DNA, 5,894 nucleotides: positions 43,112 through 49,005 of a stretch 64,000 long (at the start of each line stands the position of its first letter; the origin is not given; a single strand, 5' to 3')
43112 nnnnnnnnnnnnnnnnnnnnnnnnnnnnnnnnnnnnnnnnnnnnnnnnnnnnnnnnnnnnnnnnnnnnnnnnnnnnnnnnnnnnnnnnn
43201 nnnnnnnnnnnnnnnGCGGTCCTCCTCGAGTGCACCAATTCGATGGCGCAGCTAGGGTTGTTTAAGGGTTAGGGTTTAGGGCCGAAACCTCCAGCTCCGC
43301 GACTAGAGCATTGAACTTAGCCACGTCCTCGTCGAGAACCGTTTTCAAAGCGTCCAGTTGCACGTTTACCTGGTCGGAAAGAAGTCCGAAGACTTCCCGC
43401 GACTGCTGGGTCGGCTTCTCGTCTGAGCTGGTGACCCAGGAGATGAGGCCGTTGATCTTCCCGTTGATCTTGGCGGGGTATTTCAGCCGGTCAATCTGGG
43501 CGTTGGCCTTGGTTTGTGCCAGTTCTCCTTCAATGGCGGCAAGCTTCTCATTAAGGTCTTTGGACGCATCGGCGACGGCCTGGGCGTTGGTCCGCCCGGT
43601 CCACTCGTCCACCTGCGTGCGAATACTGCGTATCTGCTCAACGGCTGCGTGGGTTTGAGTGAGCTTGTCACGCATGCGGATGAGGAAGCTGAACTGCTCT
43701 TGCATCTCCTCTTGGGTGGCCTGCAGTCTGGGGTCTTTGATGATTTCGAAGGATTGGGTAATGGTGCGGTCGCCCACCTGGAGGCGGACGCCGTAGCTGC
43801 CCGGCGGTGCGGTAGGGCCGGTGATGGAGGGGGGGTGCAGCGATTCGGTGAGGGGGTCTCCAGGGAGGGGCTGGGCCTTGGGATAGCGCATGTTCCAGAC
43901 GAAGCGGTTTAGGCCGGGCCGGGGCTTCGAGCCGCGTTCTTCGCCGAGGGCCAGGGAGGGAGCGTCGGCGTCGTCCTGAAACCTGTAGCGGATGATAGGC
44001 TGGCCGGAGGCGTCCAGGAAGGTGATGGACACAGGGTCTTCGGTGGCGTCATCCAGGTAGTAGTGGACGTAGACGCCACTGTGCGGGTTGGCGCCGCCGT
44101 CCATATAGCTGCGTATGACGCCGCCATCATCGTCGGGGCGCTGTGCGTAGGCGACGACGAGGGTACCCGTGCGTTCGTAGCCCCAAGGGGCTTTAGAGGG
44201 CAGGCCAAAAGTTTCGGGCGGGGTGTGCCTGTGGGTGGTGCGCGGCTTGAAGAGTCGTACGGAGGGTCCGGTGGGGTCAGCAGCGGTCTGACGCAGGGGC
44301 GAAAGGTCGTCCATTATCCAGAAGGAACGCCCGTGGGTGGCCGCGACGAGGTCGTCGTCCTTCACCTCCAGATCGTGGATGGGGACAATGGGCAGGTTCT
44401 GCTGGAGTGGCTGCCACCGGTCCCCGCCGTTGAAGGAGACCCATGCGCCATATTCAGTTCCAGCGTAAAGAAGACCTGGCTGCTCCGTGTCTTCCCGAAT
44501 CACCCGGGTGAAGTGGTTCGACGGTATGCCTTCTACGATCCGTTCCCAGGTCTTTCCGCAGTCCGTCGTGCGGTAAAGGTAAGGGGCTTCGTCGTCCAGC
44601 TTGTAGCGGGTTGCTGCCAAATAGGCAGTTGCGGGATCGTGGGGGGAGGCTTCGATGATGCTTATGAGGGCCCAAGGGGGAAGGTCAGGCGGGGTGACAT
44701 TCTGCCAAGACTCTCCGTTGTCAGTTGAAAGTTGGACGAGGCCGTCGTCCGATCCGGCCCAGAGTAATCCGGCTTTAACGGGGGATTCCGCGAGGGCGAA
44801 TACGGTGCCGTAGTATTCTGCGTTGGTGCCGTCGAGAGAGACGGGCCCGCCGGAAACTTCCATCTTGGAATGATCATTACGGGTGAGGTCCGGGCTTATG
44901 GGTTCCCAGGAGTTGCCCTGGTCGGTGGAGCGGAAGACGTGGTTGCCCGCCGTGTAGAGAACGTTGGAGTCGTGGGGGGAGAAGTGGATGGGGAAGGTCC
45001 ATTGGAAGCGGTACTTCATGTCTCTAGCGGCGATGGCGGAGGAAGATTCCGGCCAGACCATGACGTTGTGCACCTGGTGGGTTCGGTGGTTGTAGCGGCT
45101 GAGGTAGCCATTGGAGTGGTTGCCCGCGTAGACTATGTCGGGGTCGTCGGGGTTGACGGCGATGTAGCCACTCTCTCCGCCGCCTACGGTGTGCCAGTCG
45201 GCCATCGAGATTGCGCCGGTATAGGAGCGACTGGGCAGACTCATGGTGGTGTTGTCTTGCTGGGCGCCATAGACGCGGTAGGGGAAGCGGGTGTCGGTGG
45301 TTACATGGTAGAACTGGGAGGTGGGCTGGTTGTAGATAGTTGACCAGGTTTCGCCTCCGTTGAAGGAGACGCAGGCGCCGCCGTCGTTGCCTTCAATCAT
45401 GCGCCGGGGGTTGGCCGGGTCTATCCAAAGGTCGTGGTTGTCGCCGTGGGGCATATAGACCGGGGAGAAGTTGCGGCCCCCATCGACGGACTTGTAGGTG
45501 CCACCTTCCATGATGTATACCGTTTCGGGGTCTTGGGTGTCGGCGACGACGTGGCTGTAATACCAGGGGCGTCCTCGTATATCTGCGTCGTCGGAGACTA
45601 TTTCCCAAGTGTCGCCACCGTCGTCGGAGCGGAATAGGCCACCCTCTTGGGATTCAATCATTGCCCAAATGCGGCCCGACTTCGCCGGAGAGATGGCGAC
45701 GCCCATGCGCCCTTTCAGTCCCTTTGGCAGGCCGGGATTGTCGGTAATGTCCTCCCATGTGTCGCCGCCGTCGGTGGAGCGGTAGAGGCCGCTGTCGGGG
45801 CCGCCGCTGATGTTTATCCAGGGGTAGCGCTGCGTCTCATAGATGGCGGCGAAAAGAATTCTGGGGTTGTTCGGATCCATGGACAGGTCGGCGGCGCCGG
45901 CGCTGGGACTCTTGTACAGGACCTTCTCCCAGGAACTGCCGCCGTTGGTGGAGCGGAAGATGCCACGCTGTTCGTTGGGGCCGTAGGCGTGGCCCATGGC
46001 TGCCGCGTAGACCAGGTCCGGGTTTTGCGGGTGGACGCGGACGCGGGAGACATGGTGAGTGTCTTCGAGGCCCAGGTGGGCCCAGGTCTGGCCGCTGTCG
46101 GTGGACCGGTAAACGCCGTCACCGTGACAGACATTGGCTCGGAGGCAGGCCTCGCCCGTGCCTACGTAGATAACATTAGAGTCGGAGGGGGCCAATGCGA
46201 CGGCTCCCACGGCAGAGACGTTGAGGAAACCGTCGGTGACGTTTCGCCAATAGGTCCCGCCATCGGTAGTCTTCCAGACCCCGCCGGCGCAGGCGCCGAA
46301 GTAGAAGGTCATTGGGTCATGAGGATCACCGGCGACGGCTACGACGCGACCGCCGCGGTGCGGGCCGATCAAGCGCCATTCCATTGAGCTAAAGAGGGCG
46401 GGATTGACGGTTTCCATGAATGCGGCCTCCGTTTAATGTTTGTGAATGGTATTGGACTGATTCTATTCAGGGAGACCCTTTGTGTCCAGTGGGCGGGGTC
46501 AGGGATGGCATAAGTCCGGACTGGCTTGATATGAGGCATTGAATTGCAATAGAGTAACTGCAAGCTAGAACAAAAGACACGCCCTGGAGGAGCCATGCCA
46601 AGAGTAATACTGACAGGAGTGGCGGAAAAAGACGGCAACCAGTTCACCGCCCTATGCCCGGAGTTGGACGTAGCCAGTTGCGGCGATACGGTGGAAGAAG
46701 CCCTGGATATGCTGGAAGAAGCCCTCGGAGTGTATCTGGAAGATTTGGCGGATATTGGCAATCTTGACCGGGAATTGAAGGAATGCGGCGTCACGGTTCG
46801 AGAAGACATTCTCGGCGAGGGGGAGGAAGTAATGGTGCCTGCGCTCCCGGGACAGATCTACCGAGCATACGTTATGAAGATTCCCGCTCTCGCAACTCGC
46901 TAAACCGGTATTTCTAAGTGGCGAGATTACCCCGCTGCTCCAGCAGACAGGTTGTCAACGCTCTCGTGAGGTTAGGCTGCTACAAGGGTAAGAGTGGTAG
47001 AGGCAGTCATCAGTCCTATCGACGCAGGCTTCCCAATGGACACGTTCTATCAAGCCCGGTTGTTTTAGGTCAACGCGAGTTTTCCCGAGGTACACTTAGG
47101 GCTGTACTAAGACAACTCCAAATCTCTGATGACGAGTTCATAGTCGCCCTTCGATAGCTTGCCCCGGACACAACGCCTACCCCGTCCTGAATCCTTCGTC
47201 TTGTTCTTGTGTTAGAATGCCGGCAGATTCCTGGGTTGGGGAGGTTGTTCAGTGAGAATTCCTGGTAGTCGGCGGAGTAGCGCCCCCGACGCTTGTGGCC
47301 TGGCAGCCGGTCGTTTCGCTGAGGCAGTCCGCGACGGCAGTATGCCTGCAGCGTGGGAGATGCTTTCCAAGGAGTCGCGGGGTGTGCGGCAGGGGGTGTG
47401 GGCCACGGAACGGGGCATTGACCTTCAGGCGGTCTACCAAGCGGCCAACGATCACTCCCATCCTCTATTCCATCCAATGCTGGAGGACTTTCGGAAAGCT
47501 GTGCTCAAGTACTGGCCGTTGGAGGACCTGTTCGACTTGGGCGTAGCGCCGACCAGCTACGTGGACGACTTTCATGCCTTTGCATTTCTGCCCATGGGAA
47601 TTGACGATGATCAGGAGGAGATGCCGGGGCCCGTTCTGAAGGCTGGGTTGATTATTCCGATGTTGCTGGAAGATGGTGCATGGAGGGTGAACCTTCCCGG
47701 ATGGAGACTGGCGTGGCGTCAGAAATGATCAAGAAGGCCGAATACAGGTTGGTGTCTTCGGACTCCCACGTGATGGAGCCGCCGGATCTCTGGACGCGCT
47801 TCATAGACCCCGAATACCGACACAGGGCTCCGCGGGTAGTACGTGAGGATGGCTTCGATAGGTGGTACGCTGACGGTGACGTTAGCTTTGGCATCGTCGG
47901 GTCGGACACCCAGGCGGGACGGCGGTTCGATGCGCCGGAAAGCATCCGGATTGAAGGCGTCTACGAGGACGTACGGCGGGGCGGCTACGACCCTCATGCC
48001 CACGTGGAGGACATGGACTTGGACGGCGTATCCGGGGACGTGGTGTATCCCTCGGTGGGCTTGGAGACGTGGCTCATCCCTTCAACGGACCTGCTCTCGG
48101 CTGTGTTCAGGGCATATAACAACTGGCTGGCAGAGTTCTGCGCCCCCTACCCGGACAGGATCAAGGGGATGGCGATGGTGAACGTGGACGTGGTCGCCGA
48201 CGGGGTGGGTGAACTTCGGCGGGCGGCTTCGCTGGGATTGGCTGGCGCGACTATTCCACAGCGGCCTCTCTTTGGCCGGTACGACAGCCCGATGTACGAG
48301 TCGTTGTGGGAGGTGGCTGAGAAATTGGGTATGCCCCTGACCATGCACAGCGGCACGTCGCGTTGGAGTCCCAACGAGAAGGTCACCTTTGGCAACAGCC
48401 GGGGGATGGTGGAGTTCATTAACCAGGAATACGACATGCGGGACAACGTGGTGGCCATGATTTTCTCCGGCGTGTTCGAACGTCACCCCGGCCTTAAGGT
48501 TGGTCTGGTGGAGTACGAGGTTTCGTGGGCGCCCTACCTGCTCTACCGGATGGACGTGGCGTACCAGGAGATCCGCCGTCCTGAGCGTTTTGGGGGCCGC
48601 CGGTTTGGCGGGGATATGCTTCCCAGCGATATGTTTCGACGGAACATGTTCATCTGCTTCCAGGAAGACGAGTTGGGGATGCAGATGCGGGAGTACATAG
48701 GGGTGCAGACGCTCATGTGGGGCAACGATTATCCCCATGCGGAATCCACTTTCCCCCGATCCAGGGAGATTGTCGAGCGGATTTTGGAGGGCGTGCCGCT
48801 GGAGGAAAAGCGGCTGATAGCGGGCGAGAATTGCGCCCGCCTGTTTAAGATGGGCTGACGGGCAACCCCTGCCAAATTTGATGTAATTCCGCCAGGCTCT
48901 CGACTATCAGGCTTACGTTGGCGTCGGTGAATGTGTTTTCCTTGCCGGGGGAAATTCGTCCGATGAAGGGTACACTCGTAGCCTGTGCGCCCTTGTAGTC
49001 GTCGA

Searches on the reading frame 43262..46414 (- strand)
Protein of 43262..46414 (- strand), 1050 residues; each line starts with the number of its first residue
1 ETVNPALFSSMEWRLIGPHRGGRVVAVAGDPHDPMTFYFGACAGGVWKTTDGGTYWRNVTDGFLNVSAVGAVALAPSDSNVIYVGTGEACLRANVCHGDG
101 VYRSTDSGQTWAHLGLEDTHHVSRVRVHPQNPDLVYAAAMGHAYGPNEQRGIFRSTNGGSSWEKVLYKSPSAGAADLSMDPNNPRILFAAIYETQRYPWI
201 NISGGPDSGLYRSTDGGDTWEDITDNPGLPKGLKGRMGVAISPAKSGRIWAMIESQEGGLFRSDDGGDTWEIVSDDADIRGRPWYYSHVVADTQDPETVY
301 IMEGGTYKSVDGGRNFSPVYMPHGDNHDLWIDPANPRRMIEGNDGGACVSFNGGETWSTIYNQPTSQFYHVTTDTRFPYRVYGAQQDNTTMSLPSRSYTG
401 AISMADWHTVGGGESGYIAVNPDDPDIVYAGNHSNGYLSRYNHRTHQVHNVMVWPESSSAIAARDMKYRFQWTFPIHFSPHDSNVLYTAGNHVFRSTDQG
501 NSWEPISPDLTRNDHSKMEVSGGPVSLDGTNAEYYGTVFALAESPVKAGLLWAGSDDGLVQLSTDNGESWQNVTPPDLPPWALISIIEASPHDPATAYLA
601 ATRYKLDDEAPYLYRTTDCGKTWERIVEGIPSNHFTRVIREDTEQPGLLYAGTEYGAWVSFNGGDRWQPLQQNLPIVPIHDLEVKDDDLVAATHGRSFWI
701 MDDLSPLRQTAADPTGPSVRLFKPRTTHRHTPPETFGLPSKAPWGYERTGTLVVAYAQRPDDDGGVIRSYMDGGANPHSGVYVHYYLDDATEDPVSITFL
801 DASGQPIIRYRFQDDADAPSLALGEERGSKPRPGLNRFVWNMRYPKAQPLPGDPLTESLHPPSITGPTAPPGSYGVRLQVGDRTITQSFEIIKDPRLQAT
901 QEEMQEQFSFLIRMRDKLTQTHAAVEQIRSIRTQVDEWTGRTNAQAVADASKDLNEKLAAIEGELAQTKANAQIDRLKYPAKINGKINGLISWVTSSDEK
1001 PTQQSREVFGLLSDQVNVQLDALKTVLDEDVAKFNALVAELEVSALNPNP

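Call 85: search_protein_families(library=pfam, proteins=[window:43262-46414:-], max_evalue=0.00001)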
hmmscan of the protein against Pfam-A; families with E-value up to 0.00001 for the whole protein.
window:43262-46414:- (1050 aa): 3 families
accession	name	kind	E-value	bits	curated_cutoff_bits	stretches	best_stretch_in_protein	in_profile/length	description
PF15902.12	Sortilin-Vps10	-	3.2e-31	109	33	1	101-226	3-115/446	Sortilin, neurotensin receptor 3,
PF02012.26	BNR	-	6.3e-12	44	27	0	211-221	1-11/12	BNR/Asp-box repeat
PF13088.12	BNR_2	-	1.1e-07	32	31.4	0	493-625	84-200/277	BNR repeat-like domain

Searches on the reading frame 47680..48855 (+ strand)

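Call 85: search_protein_families(library=pfam, proteins=[window:47680-48855:+], max_evalue=0.00001)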
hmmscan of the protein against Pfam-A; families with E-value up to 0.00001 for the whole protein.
window:47680-48855:+ (392 aa): 1 family
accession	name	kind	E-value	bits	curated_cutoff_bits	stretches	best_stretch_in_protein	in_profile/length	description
PF04909.20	Amidohydro_2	-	9.6e-22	78.5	26.4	1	140-390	59-288/289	Amidohydrolase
